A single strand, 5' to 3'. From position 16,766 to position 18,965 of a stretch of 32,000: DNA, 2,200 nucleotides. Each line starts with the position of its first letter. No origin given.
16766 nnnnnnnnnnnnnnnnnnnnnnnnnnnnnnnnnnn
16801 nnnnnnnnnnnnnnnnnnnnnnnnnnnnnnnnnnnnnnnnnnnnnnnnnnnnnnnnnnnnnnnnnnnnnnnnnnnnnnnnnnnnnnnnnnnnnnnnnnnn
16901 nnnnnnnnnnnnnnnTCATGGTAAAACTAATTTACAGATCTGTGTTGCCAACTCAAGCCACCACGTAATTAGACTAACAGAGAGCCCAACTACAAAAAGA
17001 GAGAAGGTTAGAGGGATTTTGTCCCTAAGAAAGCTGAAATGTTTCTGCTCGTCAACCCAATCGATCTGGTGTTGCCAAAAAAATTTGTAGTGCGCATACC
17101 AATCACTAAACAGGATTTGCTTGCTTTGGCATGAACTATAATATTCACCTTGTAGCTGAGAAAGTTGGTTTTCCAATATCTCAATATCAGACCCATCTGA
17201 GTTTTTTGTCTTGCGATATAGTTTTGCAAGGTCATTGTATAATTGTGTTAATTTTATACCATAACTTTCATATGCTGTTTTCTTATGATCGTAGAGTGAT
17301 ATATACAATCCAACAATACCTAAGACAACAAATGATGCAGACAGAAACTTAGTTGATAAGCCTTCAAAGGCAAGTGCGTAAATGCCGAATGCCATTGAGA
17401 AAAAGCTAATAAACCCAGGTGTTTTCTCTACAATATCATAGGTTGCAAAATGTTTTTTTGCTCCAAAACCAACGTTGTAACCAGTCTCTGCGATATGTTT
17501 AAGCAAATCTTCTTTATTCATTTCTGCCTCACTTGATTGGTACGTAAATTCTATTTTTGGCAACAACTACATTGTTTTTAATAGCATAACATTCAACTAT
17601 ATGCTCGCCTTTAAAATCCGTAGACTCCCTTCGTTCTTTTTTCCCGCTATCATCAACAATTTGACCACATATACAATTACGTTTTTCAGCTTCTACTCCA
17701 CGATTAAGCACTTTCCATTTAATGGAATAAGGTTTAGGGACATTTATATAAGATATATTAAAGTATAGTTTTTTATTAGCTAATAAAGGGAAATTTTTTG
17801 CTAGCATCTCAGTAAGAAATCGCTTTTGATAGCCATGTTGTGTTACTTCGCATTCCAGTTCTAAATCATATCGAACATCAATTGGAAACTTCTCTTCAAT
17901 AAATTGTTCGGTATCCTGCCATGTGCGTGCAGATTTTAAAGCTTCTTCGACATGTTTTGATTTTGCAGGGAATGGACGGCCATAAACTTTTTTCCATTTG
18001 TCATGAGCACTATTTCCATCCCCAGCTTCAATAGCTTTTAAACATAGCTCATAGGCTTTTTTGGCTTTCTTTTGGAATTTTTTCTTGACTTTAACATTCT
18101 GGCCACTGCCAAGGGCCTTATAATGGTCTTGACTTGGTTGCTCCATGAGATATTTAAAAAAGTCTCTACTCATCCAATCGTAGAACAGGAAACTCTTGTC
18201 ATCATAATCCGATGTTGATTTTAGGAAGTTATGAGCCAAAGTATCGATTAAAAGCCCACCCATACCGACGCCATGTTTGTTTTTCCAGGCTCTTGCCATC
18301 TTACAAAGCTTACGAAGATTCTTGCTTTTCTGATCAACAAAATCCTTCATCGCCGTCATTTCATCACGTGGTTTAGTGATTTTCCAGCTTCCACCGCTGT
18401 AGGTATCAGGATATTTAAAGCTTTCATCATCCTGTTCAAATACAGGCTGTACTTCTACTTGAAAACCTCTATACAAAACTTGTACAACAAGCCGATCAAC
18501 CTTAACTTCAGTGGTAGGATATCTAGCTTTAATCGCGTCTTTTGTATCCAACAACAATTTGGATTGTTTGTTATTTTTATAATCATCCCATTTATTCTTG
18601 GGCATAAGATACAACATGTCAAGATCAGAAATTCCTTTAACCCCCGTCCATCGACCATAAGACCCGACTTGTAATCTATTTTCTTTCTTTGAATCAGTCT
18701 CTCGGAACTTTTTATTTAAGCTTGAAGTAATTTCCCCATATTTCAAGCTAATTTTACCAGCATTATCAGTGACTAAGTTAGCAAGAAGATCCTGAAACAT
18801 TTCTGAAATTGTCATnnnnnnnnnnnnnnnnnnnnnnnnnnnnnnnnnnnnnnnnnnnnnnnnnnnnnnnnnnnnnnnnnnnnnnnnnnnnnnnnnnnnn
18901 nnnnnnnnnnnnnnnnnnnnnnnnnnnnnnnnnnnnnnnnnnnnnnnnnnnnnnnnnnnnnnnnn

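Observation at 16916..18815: SMODS nucleotidyltransferase with AGS-C-like tail, translationally coupled to a SLATT membrane effector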

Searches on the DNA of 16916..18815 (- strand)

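Call 16: search_dna_similar(query=window:16916-18815:-, collection=ecoli_genomes, mode=distant, max_rows=15)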
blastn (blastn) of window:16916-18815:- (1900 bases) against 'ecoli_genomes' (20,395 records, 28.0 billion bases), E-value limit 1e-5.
Records with a match: 264; places in all: 265; records where one place covers at least 80% of the query: 1.
Genomes with a match: 263 of 5426; with a place that covers at least 80% of the query: 1. Places per genome that has any: lowest 1, median 1, highest 2. On chromosomes: 251 places; on plasmids: 14.
Best place of each record, by identity: 60-80% 264.
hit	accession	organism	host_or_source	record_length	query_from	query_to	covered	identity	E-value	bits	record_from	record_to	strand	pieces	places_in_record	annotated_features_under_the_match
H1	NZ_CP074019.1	Escherichia coli strain PM22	Pig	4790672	76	1770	89%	65.7%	2e-96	363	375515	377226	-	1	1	nucleotidyltransferase | SLATT domain-containing protein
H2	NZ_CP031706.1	Escherichia coli strain R1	cattle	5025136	313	792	25%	66.0%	2e-19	108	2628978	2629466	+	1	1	nucleotide-binding domain-containing protein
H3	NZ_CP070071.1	Escherichia coli strain FDAARGOS_1287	Homo sapiens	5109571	313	792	25%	66.0%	2e-19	108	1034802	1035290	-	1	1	nucleotide-binding domain-containing protein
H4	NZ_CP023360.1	Escherichia coli strain 1943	canine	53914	352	614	14%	71.3%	9e-24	122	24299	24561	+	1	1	nucleotide-binding domain-containing protein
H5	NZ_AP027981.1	Escherichia coli strain VE-V11-M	-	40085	352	614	14%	71.3%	9e-24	122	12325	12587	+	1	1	nucleotide-binding domain-containing protein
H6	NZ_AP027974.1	Escherichia coli strain VE-V10-F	-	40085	352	614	14%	71.3%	9e-24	122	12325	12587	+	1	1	nucleotide-binding domain-containing protein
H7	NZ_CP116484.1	Escherichia coli strain GTEN_24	Homo sapiens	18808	352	614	14%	71.3%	9e-24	122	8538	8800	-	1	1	nucleotide-binding domain-containing protein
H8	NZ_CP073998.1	Escherichia coli strain PM7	Pig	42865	352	614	14%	71.3%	9e-24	122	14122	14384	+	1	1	nucleotide-binding domain-containing protein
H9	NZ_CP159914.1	Escherichia coli strain EC554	Homo sapiens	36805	352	614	14%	71.3%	9e-24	122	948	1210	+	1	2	nucleotidyltransferase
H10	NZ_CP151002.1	Escherichia coli strain CUVET16-321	Dog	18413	352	614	14%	71.3%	9e-24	122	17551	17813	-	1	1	nucleotide-binding domain-containing protein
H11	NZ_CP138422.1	Escherichia coli strain 30EVA2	Homo sapiens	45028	352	614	14%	71.3%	9e-24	122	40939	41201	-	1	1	nucleotide-binding domain-containing protein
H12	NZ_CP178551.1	Escherichia coli strain WWCOL-256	wastewater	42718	352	614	14%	71.3%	9e-24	122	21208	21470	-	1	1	nucleotide-binding domain-containing protein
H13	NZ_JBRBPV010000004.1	Escherichia coli strain CH4794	Homo sapiens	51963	352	614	14%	71.3%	9e-24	122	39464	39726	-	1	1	nucleotide-binding domain-containing protein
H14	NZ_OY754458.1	Escherichia coli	-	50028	352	614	14%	71.3%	9e-24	122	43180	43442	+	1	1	nucleotide-binding domain-containing protein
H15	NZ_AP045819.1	Escherichia coli strain 23CRST046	Homo sapiens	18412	352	614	14%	71.3%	9e-24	122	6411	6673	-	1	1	nucleotide-binding domain-containing protein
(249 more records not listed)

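Call 18: get_annotated_region(hit=H1, flank=6000)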
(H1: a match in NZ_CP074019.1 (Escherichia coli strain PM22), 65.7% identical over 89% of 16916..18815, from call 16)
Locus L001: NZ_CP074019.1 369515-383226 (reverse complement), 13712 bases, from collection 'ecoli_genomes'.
description: Escherichia coli strain PM22 chromosome, complete genome
organism: Escherichia coli strain PM22 (NCBI taxid 562)
replicon: chromosome; assembly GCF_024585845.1
host: Pig; source: Rectal Swab; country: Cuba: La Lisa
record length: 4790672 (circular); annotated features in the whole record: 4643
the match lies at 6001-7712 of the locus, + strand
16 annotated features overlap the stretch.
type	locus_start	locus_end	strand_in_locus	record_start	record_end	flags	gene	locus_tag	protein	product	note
CDS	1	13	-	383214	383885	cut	-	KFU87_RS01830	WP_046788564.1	FadR/GntR family transcriptional regulator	-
CDS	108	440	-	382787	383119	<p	-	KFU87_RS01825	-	GGDEF domain-containing protein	incomplete; partial in the middle of a contig; missing N-terminus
CDS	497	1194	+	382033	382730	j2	-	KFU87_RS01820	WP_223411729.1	IS1 family transposase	programmed frameshift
CDS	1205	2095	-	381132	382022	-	-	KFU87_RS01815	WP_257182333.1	hypothetical protein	-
CDS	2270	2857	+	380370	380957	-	-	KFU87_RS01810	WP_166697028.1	restriction endonuclease subunit S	-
CDS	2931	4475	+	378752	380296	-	-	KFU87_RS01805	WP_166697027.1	type I restriction-modification system subunit M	-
CDS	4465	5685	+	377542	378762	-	-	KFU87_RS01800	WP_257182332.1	restriction endonuclease subunit S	-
CDS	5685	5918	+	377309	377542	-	-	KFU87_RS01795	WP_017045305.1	DUF2188 domain-containing protein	-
CDS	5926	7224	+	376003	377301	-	-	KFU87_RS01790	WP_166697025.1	nucleotidyltransferase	-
CDS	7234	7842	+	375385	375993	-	-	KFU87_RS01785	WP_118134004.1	SLATT domain-containing protein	-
CDS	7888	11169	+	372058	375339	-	-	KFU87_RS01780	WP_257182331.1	type I restriction endonuclease subunit R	-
CDS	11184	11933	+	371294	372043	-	-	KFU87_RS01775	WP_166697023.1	M48 family metallopeptidase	-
CDS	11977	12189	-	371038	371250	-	-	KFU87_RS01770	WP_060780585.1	helix-turn-helix domain-containing protein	-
CDS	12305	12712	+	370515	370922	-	-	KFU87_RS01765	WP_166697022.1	HNH endonuclease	-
CDS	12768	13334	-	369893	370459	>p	-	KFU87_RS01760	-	type I restriction-modification system subunit M N-terminal domain-containing protein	incomplete; partial in the middle of a contig; missing C-terminus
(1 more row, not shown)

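Call 19: get_annotated_region(hit=H4, flank=4000)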
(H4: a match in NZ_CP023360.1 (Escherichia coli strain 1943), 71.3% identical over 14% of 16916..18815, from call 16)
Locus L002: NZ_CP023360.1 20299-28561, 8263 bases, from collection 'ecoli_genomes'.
description: Escherichia coli strain 1943 plasmid p54, complete sequence
organism: Escherichia coli strain 1943 (NCBI taxid 562)
replicon: plasmid p54; assembly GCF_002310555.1
host: canine; source: missing; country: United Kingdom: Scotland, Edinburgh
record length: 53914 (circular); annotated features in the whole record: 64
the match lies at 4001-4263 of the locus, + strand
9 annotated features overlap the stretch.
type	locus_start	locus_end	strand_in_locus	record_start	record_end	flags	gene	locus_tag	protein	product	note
CDS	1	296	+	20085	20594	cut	-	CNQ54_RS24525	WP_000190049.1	hypothetical protein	-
CDS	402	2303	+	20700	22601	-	-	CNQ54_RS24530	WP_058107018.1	AAA family ATPase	-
CDS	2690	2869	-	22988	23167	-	-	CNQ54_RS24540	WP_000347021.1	hypothetical protein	-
CDS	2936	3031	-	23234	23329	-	dqlB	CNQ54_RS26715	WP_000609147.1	DinQ-like type I toxin DqlB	-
CDS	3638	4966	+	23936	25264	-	-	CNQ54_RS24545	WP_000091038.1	nucleotide-binding domain-containing protein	-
CDS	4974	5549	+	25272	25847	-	-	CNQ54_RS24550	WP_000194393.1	SLATT domain-containing protein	-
CDS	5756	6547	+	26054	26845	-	-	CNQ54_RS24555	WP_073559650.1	HEPN domain-containing protein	-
CDS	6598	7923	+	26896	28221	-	-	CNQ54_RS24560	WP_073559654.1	HEPN domain-containing protein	-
CDS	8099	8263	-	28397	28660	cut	-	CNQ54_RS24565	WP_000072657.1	hypothetical protein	-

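Call 35: get_annotated_region(hit=H2, flank=4000)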
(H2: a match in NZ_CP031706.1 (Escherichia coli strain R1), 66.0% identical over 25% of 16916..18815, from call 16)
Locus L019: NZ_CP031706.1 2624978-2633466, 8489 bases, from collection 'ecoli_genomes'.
description: Escherichia coli strain R1 chromosome, complete genome
organism: Escherichia coli strain R1 (NCBI taxid 562)
replicon: chromosome; assembly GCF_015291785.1
host: cattle; source: missing; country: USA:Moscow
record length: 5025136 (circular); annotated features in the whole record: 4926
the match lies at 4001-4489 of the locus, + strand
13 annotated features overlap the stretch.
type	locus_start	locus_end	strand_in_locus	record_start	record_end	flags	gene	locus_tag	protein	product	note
CDS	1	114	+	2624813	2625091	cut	-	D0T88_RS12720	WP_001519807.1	hypothetical protein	-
CDS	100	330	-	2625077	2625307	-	-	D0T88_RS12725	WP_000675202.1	hypothetical protein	-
CDS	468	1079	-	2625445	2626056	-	-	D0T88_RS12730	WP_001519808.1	ORF6N domain-containing protein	-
CDS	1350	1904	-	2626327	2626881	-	-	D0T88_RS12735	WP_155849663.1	DUF1133 family protein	-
CDS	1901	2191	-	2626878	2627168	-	-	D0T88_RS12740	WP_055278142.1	DUF1364 domain-containing protein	-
CDS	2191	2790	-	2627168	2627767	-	-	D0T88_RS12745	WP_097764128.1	DUF1367 family protein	-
CDS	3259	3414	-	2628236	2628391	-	-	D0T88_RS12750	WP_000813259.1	Hok/Gef family protein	-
CDS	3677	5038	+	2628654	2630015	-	-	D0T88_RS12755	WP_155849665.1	nucleotide-binding domain-containing protein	-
CDS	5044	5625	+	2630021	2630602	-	-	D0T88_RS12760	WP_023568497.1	SLATT domain-containing protein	-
CDS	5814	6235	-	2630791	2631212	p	-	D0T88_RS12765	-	DUF977 family protein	frameshifted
CDS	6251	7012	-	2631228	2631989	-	-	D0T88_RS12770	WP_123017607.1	DUF1627 domain-containing protein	-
CDS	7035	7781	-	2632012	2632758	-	ydaV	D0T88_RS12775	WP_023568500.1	ATP-binding protein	-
CDS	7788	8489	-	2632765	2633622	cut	ydaU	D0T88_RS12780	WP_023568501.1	YdaU family protein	-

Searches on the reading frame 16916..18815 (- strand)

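Call 37: search_protein_families(library=pfam, proteins=[L019:5044-5625:+, L019:3677-5038:+], max_evalue=0.01)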
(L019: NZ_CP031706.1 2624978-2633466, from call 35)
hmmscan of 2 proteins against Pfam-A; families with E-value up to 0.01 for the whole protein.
L019:5044-5625:+ (193 aa): 2 families
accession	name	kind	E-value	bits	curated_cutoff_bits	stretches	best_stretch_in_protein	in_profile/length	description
PF18169.6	SLATT_6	-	1.1e-61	207.9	27.1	1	1-176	1-175/176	SMODS and SLOG-associating 2TM effector domain 6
PF18160.6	SLATT_5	-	0.00085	19.2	29.5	1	38-116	37-122/192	SMODS and SLOG-associating 2TM effector domain family 5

L019:3677-5038:+ (453 aa): 2 families
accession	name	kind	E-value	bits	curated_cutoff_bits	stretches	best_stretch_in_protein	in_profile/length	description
PF18134.7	AGS_C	-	1.3e-36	125.9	26.7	1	321-453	1-129/129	Adenylyl/Guanylyl and SMODS C-terminal sensor domain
PF18144.7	SMODS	-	6.4e-35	121.2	26.5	1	1-165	1-162/164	Second Messenger Oligonucleotide or Dinucleotide Synthetase domain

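Call 78: list_cluster_members(proteins=[L002:3638-4966:+, L019:3677-5038:+, L001:5926-7224:+])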
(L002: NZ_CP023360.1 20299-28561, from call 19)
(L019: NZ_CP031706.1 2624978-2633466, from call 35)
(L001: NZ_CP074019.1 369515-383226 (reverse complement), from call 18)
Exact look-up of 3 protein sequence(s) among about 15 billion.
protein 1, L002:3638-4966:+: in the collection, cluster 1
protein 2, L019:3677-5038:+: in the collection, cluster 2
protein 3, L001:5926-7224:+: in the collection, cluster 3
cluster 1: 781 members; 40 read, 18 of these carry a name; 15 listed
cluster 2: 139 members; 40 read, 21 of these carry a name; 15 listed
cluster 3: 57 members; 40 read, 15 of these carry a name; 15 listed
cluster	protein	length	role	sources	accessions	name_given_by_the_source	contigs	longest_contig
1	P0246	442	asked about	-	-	TPA: nucleotidyltransferase [Escherichia coli] | hypothetical protein | Adenylyl/Guanylyl and SMODS C-terminal sensor domain-containing protein n=30 ...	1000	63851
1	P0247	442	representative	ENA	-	-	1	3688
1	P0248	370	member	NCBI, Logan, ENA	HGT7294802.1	TPA: nucleotidyltransferase, partial [Escherichia coli]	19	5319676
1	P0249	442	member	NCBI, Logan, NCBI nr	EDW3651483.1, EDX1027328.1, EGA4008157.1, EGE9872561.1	nucleotidyltransferase [Salmonella enterica]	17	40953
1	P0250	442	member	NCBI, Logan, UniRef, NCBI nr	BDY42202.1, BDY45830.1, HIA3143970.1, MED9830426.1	nucleotidyltransferase [Escherichia coli] | nucleotide-binding domain-containing protein n=1 Tax=Escherichia coli TaxID=562 ...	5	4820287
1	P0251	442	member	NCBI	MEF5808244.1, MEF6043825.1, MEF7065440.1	nucleotidyltransferase [Escherichia coli]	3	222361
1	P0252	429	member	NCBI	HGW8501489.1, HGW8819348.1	TPA: nucleotidyltransferase [Escherichia coli]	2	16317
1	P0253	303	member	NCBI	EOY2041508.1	nucleotidyltransferase, partial [Salmonella enterica subsp. enterica serovar Enteritidis]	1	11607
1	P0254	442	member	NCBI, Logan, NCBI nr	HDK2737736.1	TPA: nucleotidyltransferase [Escherichia coli] | nucleotidyltransferase [Escherichia coli]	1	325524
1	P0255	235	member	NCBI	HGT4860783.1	TPA: nucleotidyltransferase, partial [Escherichia coli]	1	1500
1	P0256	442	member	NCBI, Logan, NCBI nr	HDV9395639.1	TPA: nucleotidyltransferase [Escherichia coli] | nucleotidyltransferase [Escherichia coli]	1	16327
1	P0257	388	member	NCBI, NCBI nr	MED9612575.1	nucleotidyltransferase, partial [Escherichia marmotae] | nucleotidyltransferase [Escherichia marmotae]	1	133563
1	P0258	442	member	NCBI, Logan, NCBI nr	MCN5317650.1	nucleotidyltransferase [Escherichia coli]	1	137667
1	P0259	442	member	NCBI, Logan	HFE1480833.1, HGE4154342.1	TPA: nucleotidyltransferase [Escherichia coli]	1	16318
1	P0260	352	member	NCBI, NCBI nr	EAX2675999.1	nucleotidyltransferase, partial [Salmonella enterica] | nucleotidyltransferase [Salmonella enterica]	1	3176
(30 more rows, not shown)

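Call 79: search_protein_families(library=padloc, proteins=[L001:5926-7224:+, L002:3638-4966:+, L019:3677-5038:+], max_evalue=1e-20)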
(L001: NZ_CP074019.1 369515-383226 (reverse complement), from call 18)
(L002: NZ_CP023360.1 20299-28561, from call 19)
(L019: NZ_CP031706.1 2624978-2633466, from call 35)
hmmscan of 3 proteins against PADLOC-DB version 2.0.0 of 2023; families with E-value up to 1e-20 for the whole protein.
L001:5926-7224:+ (432 aa): 15 families
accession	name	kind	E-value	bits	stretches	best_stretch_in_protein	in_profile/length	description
PDLC00796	Cyclase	-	3.5e-198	657.2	1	1-432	1-430/432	oligonucleotide-cyclase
PDLC00792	Cyclase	-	1.5e-101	336.8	1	1-236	1-235/236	oligonucleotide-cyclase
PDLC00786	Cyclase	-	2.6e-98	327.1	1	1-288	1-293/293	oligonucleotide-cyclase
PDLC00814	Cyclase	-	2.9e-54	182.4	1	3-288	5-292/295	oligonucleotide-cyclase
PDLC00771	Cyclase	-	1.8e-46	156.6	1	14-252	12-260/271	oligonucleotide-cyclase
PDLC00823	Cyclase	-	4.7e-39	132.7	1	2-288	4-283/285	oligonucleotide-cyclase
PDLC00778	Cyclase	-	6.7e-37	125.3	1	92-432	102-454/455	oligonucleotide-cyclase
PDLC00804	Cyclase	-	1.2e-36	124.6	1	22-203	2-190/256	oligonucleotide-cyclase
PDLC00793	Cyclase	-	3.2e-30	103.7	1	1-429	1-458/462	oligonucleotide-cyclase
PDLC00805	Cyclase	-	1.4e-27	95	1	20-265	44-289/314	oligonucleotide-cyclase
PDLC00776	Cyclase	-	4.2e-27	93.2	1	3-288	5-285/287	oligonucleotide-cyclase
PDLC00785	Cyclase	-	8.4e-27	92.5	0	147-431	171-441/443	oligonucleotide-cyclase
PDLC00770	Cyclase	-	6e-23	79.5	1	249-426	327-502/509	oligonucleotide-cyclase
PDLC00809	Cyclase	-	8.8e-23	79.3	1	1-288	2-294/295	oligonucleotide-cyclase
PDLC00802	Cyclase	-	5e-21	73.2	0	117-289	155-331/332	oligonucleotide-cyclase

L002:3638-4966:+ (442 aa): 11 families
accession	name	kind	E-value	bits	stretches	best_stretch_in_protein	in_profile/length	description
PDLC00796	Cyclase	-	2.8e-174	578.5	1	1-442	1-430/432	oligonucleotide-cyclase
PDLC00786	Cyclase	-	3.3e-84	280.8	1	1-288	1-292/293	oligonucleotide-cyclase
PDLC00792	Cyclase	-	1.2e-83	278.2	1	1-237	1-236/236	oligonucleotide-cyclase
PDLC00814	Cyclase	-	1.1e-47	160.8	1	4-289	6-292/295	oligonucleotide-cyclase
PDLC00771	Cyclase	-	1.6e-37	127.4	1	16-248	12-256/271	oligonucleotide-cyclase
PDLC00823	Cyclase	-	2.1e-35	120.8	1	7-289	9-283/285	oligonucleotide-cyclase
PDLC00778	Cyclase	-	2.8e-32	110.1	1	276-442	291-454/455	oligonucleotide-cyclase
PDLC00804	Cyclase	-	5.9e-31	106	1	24-204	2-191/256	oligonucleotide-cyclase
PDLC00793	Cyclase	-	5e-30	103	1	1-439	1-458/462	oligonucleotide-cyclase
PDLC00805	Cyclase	-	6.2e-23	79.7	1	10-229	32-248/314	oligonucleotide-cyclase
PDLC00770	Cyclase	-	8.4e-23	79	1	313-436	381-502/509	oligonucleotide-cyclase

L019:3677-5038:+ (453 aa): 11 families
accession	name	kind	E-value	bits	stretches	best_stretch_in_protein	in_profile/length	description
PDLC00796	Cyclase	-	2.5e-156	519.3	1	1-453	1-430/432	oligonucleotide-cyclase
PDLC00786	Cyclase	-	5.1e-81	270.3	1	1-294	1-293/293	oligonucleotide-cyclase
PDLC00792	Cyclase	-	1.9e-80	267.7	1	1-239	1-235/236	oligonucleotide-cyclase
PDLC00814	Cyclase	-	1.2e-48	164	1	5-296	7-294/295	oligonucleotide-cyclase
PDLC00823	Cyclase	-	1.6e-33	114.6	1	3-294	5-283/285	oligonucleotide-cyclase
PDLC00778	Cyclase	-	5.1e-32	109.3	1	107-453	115-454/455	oligonucleotide-cyclase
PDLC00771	Cyclase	-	7.5e-32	108.7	1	15-255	11-260/271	oligonucleotide-cyclase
PDLC00793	Cyclase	-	1.5e-27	94.8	1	248-446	256-454/462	oligonucleotide-cyclase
PDLC00805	Cyclase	-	3.5e-25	87.1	1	9-289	31-310/314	oligonucleotide-cyclase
PDLC00776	Cyclase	-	7.3e-24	82.6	1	3-294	5-285/287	oligonucleotide-cyclase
PDLC00804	Cyclase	-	2.4e-22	77.8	1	24-206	2-190/256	oligonucleotide-cyclase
